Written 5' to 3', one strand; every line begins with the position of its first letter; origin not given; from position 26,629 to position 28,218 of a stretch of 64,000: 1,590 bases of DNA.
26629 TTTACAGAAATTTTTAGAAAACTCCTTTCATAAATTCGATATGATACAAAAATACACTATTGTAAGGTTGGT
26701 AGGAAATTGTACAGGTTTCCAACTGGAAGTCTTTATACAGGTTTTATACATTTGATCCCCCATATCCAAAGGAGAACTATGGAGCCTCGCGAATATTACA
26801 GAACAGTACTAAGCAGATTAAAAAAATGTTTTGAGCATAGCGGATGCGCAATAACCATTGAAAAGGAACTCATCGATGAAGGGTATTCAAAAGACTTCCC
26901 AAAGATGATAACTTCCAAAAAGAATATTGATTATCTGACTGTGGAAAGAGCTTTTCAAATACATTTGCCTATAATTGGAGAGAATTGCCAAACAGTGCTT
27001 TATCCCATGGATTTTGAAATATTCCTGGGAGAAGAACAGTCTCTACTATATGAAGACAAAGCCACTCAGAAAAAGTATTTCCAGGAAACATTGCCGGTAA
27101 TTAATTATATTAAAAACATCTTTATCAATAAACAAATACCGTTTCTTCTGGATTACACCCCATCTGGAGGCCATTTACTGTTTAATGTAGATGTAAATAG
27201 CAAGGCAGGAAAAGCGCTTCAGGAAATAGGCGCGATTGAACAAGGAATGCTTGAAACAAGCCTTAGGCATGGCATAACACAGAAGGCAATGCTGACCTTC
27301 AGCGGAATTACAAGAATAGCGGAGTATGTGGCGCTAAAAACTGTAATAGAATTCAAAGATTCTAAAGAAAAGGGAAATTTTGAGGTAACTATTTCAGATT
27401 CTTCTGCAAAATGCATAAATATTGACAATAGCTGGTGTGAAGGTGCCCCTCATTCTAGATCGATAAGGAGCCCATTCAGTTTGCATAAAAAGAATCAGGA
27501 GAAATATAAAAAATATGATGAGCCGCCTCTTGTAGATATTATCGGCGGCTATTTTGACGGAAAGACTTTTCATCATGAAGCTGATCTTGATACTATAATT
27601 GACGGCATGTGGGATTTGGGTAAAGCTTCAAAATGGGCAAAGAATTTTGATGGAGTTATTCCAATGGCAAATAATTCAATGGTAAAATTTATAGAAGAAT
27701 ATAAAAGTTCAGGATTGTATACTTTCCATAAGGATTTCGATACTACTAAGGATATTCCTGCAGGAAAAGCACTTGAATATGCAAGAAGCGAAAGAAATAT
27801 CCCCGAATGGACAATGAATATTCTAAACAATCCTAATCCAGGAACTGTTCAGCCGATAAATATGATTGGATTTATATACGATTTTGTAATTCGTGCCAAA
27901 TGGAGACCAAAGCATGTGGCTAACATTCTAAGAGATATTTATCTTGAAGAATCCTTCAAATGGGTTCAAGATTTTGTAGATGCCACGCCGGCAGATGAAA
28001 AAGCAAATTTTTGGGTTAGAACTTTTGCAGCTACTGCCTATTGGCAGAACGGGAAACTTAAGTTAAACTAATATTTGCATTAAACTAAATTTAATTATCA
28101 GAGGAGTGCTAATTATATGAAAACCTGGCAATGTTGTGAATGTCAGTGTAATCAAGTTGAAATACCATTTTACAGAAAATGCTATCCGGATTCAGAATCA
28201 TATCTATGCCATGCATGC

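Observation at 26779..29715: Convergent pair of paralogous ~430-aa proteins carrying all three archaeo-eukaryotic primase (AEP)-like catalytic motifs, with no helicase, Ku or ligase partner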

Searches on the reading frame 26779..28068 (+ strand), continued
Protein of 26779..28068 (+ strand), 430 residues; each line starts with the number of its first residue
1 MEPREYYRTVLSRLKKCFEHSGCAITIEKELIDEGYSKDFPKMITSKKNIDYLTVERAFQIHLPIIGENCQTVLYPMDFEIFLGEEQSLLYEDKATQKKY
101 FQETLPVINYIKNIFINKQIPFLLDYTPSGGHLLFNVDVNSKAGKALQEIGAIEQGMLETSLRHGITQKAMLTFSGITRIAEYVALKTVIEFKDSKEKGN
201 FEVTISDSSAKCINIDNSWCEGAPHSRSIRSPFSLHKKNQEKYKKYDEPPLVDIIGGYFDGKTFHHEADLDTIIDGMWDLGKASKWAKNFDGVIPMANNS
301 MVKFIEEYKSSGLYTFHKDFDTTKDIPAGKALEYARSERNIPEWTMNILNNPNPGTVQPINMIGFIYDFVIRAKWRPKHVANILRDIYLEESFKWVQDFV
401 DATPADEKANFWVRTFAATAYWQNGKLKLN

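Call 56: find_related_loci(query=A1, collection=viral_contigs, flank=8000)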
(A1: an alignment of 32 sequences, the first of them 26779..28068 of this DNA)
Query A1 (430 aa) in viral_contigs; peptide patterns used: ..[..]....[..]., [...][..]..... (x = any residue, [..] = any of these).
7 stretches matched a pattern, but none encodes a relative of the query by tblastn (E <= 1e-3).

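Call 59: find_homologous_proteins(query=A4, max_evalue=0.1)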
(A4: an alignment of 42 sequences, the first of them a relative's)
Query A4 (42 sequences) (488 aa, profile of the alignment): 6 proteins with E <= 0.1 among 8000 candidates.
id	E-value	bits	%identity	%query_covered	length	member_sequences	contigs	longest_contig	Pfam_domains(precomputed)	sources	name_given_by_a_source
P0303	3.3e-172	592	40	100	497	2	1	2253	-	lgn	-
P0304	2.1e-166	573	28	84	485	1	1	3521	-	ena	-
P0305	7.3e-152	525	37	99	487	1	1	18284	-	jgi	jgi:hypothetical protein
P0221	2.8e-136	473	100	100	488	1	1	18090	-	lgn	-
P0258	1.6e-128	448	41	99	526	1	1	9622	-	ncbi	-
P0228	1.1e-103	366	22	62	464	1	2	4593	-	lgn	-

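Call 60: find_encoding_contigs(protein=P0305, flank=9000, max_places=2)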
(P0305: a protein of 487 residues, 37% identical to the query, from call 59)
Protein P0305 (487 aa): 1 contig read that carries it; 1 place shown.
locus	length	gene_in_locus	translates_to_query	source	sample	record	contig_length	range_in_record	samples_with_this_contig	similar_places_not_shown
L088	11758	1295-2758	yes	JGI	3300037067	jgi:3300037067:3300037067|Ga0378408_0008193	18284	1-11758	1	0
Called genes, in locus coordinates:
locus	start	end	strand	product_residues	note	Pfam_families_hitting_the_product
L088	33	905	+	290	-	-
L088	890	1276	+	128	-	-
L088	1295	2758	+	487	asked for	-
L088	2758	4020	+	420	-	-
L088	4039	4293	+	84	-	-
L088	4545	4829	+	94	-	PF14213:DUF4325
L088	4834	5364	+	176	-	-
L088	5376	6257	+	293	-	-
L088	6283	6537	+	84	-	-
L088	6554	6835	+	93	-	-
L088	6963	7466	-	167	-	-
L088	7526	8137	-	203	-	-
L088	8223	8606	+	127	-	PF02675:AdoMet_dc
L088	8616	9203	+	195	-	PF01862:PvlArgDC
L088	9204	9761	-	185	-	-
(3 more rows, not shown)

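Call 61: find_encoding_contigs(protein=P0258, flank=9000, max_places=2)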
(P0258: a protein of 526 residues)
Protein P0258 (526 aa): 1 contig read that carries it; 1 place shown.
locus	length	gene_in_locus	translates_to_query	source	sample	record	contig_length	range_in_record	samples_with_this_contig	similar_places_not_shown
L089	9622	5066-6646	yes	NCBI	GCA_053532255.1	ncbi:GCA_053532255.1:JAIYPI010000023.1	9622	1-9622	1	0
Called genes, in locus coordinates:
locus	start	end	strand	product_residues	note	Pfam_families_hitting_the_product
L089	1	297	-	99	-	?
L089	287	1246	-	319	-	PF00294:PfkB, PF08543:Phos_pyr_kin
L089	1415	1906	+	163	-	-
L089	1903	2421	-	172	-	PF01965:DJ-1_PfpI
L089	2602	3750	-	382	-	PF13579:Glyco_trans_4_4 (weak), PF13439:Glyco_transf_4, PF00534:Glycos_transf_1, PF13692:Glyco_trans_1_4, PF20706:GT4-conflict (weak)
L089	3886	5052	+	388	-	PF01261:AP_endonuc_2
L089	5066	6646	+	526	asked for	-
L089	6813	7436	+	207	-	PF01022:HTH_5 (weak), PF12840:HTH_20, PF13412:HTH_24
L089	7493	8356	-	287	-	PF14257:DUF4349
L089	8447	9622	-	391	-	?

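Call 62: find_encoding_contigs(protein=P0228, flank=5000, max_places=2)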
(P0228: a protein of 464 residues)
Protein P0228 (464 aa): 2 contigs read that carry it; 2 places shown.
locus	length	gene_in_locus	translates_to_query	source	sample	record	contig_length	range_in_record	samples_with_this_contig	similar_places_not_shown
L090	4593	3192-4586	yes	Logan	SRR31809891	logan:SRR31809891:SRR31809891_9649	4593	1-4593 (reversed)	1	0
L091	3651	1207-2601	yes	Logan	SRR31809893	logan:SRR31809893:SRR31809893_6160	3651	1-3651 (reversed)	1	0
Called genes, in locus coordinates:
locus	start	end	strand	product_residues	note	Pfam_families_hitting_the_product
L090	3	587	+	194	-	?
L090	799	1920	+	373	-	PF00657:Lipase_GDSL (faint), PF13472:Lipase_GDSL_2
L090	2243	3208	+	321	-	PF01261:AP_endonuc_2 (weak)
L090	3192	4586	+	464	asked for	-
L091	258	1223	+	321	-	PF01261:AP_endonuc_2 (weak)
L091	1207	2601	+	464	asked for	-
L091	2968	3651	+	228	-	?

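Call 83: search_solved_structures(query=A7, max_evalue=1, show_alignments=1)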
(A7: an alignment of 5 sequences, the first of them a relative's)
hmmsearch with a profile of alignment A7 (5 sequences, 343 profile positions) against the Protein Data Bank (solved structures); distinct sequences matched with E-value up to 1: 42.
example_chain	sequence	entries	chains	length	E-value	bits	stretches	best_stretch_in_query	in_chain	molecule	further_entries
3wqo_A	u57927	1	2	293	4.5e-21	78.6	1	24-336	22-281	Uncharacterized protein MJ1311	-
3vni_A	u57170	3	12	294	7e-08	35.2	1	36-226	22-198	Xylose isomerase domain protein TIM barrel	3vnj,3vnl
3vnk_A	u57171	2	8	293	7e-08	35.2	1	37-226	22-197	Xylose isomerase domain protein TIM barrel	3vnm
7e9w_A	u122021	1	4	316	9.2e-08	34.8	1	36-226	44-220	D-psicose 3-epimerase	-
8xix_A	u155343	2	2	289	6.3e-06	28.7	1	31-227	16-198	D-tagatose 3-epimerase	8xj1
8xiv_A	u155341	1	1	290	6.4e-06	28.7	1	31-227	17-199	D-tagatose 3-epimerase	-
8axy_A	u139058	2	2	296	0.00019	23.9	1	66-265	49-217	Probable endonuclease 4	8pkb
8edd_A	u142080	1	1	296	0.00019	23.9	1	66-265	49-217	Probable endonuclease 4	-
3ayt_A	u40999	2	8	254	0.00026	23.4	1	69-128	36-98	Putative uncharacterized protein TTHB071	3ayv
2zvr_A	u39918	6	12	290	0.00048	22.6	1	88-236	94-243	Uncharacterized protein TM_0416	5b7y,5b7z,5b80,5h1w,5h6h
10nh_A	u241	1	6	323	0.00092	21.6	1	87-221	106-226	Apurinic endonuclease (APN1)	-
3cqh_A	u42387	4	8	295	0.0024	20.3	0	254-340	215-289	L-ribulose-5-phosphate 3-epimerase ulaE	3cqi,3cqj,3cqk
3qc0_A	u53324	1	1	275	0.0027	20.1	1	96-219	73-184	sugar isomerase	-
3ju2_A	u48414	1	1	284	0.0028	20.1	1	96-219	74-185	uncharacterized protein SMc04130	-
3aal_A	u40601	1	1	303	0.0044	19.4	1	64-221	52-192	Probable endonuclease 4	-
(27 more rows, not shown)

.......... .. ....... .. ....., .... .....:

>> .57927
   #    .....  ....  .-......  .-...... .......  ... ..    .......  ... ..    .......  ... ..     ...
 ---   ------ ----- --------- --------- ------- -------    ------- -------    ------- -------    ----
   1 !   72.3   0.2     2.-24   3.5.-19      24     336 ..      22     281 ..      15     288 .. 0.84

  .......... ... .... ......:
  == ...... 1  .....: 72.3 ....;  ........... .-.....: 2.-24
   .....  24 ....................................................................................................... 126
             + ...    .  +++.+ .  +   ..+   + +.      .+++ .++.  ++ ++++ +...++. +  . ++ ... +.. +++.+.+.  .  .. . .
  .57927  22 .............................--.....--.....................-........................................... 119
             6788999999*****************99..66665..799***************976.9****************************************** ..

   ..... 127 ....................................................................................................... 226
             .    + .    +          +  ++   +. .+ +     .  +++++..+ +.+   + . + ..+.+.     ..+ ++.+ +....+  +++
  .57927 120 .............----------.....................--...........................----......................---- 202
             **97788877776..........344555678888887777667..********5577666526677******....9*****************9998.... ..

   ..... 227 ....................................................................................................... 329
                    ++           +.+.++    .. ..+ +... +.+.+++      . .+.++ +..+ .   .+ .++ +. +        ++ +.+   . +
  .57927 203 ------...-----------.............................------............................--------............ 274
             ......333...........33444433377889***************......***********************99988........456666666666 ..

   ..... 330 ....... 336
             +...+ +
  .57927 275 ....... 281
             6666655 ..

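Call 92: find_related_loci(query=A8, collection=metagenome_contigs, flank=8000)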
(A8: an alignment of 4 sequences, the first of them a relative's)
Query A8 (488 aa) in metagenome_contigs; peptide patterns used: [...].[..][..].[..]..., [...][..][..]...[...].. (x = any residue, [..] = any of these).
355 stretches matched a pattern; 43 encode a relative of the query (tblastn E <= 1e-3); 43 distinct loci.
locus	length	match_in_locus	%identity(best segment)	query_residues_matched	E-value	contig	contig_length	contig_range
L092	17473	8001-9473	37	1-487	6e-101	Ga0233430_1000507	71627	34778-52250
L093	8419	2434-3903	35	6-487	5e-83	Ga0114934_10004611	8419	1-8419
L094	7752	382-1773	31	1-488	1e-64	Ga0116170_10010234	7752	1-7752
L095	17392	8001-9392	29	1-487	2e-62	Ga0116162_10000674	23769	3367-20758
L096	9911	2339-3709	30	1-480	2e-62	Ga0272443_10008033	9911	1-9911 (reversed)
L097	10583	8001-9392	29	1-487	1e-62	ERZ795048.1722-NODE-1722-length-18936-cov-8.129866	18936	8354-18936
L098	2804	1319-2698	31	6-487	7e-61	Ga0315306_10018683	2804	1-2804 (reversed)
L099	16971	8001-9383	30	6-488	1e-60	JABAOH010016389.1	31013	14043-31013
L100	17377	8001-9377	30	6-486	1e-59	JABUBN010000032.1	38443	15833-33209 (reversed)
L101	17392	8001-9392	28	1-487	1e-59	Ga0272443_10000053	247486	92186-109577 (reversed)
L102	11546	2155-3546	29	1-487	2e-59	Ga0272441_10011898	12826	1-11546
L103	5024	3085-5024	28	5-487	3e-59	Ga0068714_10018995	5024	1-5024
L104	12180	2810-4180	31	6-484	6e-59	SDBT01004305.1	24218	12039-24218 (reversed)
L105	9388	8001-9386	31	1-484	2e-58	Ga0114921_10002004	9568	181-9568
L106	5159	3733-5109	31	6-486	1e-58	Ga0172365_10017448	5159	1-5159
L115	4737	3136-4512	29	6-486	6e-56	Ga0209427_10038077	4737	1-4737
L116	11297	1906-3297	30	1-487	6e-56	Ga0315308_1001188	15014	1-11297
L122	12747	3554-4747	29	84-487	1e-53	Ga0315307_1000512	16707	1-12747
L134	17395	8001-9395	31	1-487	6e-59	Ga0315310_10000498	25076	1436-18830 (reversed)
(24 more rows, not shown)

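Call 97: search_protein_families(library=pfam, proteins=[L134:9454-10293:+, L115:1361-2821:+, L105:1042-2682:+, L100:4243-5415:+, L122:10903-11859:+, L116:9203-10669:+], max_evalue=0.001)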
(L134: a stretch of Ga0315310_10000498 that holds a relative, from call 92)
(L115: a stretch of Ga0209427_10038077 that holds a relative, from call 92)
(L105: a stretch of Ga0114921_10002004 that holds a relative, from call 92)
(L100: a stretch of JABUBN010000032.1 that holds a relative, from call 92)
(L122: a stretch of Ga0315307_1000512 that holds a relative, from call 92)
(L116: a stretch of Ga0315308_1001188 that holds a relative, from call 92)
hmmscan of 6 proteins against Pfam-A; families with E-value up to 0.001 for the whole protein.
L134:9454-10293:+ (280 aa): 1 family
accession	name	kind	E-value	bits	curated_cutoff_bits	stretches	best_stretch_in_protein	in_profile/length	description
PF01261.30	AP_endonuc_2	-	7.4e-37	127.8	31.1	1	19-271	1-245/249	Xylose isomerase-like TIM barrel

L115:1361-2821:+ (487 aa): 3 families
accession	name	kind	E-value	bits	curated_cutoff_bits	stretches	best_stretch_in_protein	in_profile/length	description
PF19289.4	PmbA_TldD_3rd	-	4.1e-74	248.9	22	1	247-479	2-220/220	PmbA/TldA metallopeptidase C-terminal domain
PF19290.4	PmbA_TldD_2nd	-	1.2e-13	51.9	20.9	1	120-239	1-109/109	PmbA/TldA metallopeptidase central domain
PF01523.21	PmbA_TldD_1st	-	1.7e-10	41.3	20.9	1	23-81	3-61/65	PmbA/TldA metallopeptidase domain 1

L105:1042-2682:+ (547 aa): 9 families
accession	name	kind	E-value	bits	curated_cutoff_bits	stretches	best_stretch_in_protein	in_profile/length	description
PF02518.31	HATPase_c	-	1.1e-29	103.6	26.4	1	430-542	2-109/111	Histidine kinase-, DNA gyrase B-, and HSP90-like ATPase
PF01590.32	GAF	-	1.1e-18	68.5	22.4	1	32-171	1-133/133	GAF domain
PF13185.12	GAF_2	-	1.6e-16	61.2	28.6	1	31-172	2-136/136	GAF domain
PF00512.31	HisKA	-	6.2e-15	55.5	26.9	1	314-381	2-65/66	His Kinase A (phospho-acceptor) domain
PF13492.12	GAF_3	-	1.5e-12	48.5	27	1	33-173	2-129/129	GAF domain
PF13426.13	PAS_9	-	9.2e-07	29.5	27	1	196-305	2-102/103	PAS domain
PF00989.32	PAS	-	7.9e-05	23.1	22.6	1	186-304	2-113/113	PAS fold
PF08448.16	PAS_4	-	0.00051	20.7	23.1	0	193-308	3-109/110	PAS fold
PF12860.13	PAS_7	-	0.00067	20.2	27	0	194-311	4-114/115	PAS fold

L100:4243-5415:+ (391 aa): 2 families
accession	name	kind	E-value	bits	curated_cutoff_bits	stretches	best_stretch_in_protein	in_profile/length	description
PF04055.27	Radical_SAM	-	7.2e-26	91.8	29.5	1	134-291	4-165/166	Radical SAM superfamily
PF13353.11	Fer4_12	-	2.1e-05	25.3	22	1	125-236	4-116/137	4Fe-4S single cluster domain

L122:10903-11859:+ (319 aa): 6 families
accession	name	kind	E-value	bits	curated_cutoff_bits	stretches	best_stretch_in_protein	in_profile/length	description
PF02562.22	PhoH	-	3.3e-93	311.3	27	1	109-312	2-205/205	PhoH-like protein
PF13401.12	AAA_22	-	8.5e-06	26.5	27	1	126-251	5-109/130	AAA domain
PF13245.12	AAA_19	-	2.3e-05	25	25.1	1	118-265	3-129/134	AAA domain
PF01695.23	IstB_IS21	-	2.8e-05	24.2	24.1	1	116-158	82-124/238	IstB-like ATP binding protein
PF13604.12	AAA_30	-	3.4e-05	24.1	27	1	115-265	5-128/191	AAA domain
PF05707.18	Zot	-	0.00062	19.7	20.3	0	128-156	2-31/197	Zonular occludens toxin (Zot)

L116:9203-10669:+ (489 aa): 3 families
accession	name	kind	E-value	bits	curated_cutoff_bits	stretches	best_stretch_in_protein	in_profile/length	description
PF07698.17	7TM-7TMR_HD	-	1.7e-40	139.4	29.4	1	64-251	1-190/190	7TM receptor with intracellular HD hydrolase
PF01966.28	HD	-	5.1e-17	62.7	22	1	276-419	1-115/116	HD domain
PF18019.7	Cas3_HD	-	0.00027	21.5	23.1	1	300-383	56-142/207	Cas3, HD domain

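Call 98: search_solved_structures(query=L134:9454-10293:+, max_evalue=0.001)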
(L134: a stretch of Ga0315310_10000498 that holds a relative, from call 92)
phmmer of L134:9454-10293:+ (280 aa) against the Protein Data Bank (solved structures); distinct sequences matched with E-value up to 0.001: 20.
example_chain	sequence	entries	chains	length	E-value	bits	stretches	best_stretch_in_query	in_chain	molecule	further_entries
3wqo_A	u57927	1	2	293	3.2e-24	88.8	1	1-272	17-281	Uncharacterized protein MJ1311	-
8xiv_A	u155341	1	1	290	6.1e-10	41.9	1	58-253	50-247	D-tagatose 3-epimerase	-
8xix_A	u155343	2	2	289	6.2e-10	41.9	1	58-253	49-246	D-tagatose 3-epimerase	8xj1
2zvr_A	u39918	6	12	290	5.6e-08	35.5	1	19-258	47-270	Uncharacterized protein TM_0416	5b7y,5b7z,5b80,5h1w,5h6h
4pfh_A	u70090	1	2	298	7.4e-06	28.6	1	47-253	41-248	D-tagatose 3-epimerase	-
4pgl_A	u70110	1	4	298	7.6e-06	28.5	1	54-255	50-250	D-tagatose 3-epimerase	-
4q7i_A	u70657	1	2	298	8.1e-06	28.4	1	54-254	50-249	D-tagatose 3-epimerase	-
3ayt_A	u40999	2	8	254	1.3e-05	27.8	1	67-230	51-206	Putative uncharacterized protein TTHB071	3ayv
3p6l_A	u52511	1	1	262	1.9e-05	27.2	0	169-252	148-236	Sugar phosphate isomerase/epimerase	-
7cj4_A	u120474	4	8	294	0.00015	24.2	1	95-251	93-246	Epimerase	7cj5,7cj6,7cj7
7cj9_A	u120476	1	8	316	0.00016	24.2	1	95-251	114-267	Epimerase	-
7cj8_A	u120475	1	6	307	0.00017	24.1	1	95-251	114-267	Epimerase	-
7x7w_A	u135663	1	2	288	0.00018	24.1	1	134-253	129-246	D-PSICOSE 3-EPIMERASE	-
4xsl_A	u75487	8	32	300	0.00018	24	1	54-255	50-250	D-tagatose 3-epimerase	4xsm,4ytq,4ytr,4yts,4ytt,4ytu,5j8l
2ou4_A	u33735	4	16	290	0.0002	23.8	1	54-255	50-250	D-tagatose 3-epimerase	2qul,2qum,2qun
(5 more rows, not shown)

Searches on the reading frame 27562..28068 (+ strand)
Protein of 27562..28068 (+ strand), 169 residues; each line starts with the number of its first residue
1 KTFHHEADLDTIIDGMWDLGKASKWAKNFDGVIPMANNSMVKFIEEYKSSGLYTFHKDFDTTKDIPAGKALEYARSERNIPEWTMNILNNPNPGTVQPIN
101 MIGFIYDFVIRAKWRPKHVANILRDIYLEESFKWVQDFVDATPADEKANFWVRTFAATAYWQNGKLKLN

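Call 76: predict_structure(alignment_id=A6)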
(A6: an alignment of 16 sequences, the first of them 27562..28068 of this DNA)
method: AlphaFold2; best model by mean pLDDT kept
length: 169 residues; sequences in the alignment: 16
mean_pLDDT: 84.6   pTM: 0.72
mean pLDDT of the five models: 84.6, 83.7, 83.4, 81.8, 81.7
residues with pLDDT >= 90: 84; 70-90: 51; 50-70: 34; < 50: 0
segments of 3 or more residues with pLDDT < 50: none
pLDDT, mean of each block of 10 residues (from residue 1): 69 67 72 61 83 94 95 97 95 89 97 98 92 68 82 96 85
secondary structure, 60 per line:
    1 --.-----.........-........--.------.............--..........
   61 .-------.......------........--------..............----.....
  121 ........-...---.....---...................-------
elements in order: H9-17 H19-26 H36-48 H51-61 H69-75 H82-89 H98-111 H116-128 H136-140 H144-162

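Call 78: fold_search(model_id=the predicted structure, library=pdb)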
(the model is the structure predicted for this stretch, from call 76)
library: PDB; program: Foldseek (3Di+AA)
matches with E <= 10: 61; with E <= 0.001: 0
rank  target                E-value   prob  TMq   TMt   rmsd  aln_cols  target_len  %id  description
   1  1x91                  2.7e+00  0.07  0.19  0.21  16.9       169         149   12  Crystal structure of mutant form A of a pectin methylesterase inhibitor from Arabidopsis (released 2004-12-28)
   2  1v5h                  3.1e+00  0.28  0.30  0.33   5.8        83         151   14  Crystal Structure of Human Cytoglobin (Ferric Form) (released 2004-06-08)
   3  5z7e                  3.6e+00  0.23  0.29  0.32   5.9        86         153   21  Horse Heart Myoglobin Mutant - H93M (released 2019-01-30)
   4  2dc3_B                4.2e+00  0.13  0.31  0.31  15.7       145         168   10  Crystal structure of human cytoglobin at 1.68 angstroms resolution (released 2006-05-23)
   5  3ag0                  4.2e+00  0.12  0.31  0.33  15.4       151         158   12  Crystal structure of carbonmonoxy human cytoglobin (released 2011-02-02)
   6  7xyb_G                4.2e+00  0.05  0.19  0.20  14.6       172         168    9  The cryo-EM structure of an AlpA-loaded complex (released 2022-07-20)
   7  6on4_A                4.2e+00  0.03  0.15  0.13  16.6       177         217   14  Crystal structure of the GntR-type sialoregulator NanR from Escherichia coli, in complex with sialic acid (released 2020-07-08)
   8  6l8d_D                4.4e+00  0.05  0.19  0.15  12.4       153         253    8  Hexameric structure of the ATPase subunit of magnesium chelatase (released 2020-01-15)
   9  1lhs                  4.8e+00  0.14  0.27  0.30   5.6        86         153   17  LOGGERHEAD SEA TURTLE MYOGLOBIN (AQUO-MET) (released 1995-06-03)
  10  8iml_G                4.8e+00  0.05  0.22  0.21  16.1       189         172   12  Rs2I-Rs2II, Rs1I-Rs1II, RbI-RbII cylinder in cyanobacterial phycobilisome from Anthocerotibacter panamensis (Cluster D (released 2023-10-25)
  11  1mnj_B                5.1e+00  0.18  0.29  0.32   5.6        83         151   23  INTERACTIONS AMONG RESIDUES CD3, E7, E10 AND E11 IN MYOGLOBINS: ATTEMPTS TO SIMULATE THE O2 AND CO BINDING PROPERTIES  (released 1995-04-20)
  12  2hhe_B                5.1e+00  0.08  0.28  0.31  14.2       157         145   11  OXYGEN AFFINITY MODULATION BY THE N-TERMINI OF THE BETA CHAINS IN HUMAN AND BOVINE HEMOGLOBIN (released 1995-01-26)
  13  2oku_A                5.3e+00  0.04  0.16  0.20  14.0       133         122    8  The crystal structure of the acyl-CoA dehydrogenase family protein from Porphyromonas gingivalis (released 2007-02-20)
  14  5t87_B                5.3e+00  0.03  0.15  0.16  11.9       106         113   14  Crystal structure of CDI complex from Cupriavidus taiwanensis LMG 19424 (released 2017-09-13)
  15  8ijt_C                5.3e+00  0.03  0.21  0.13  15.6       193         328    9  crystal structure of Hyp N135A mutant from Hypoxylon sp. E7406B (released 2024-02-28)
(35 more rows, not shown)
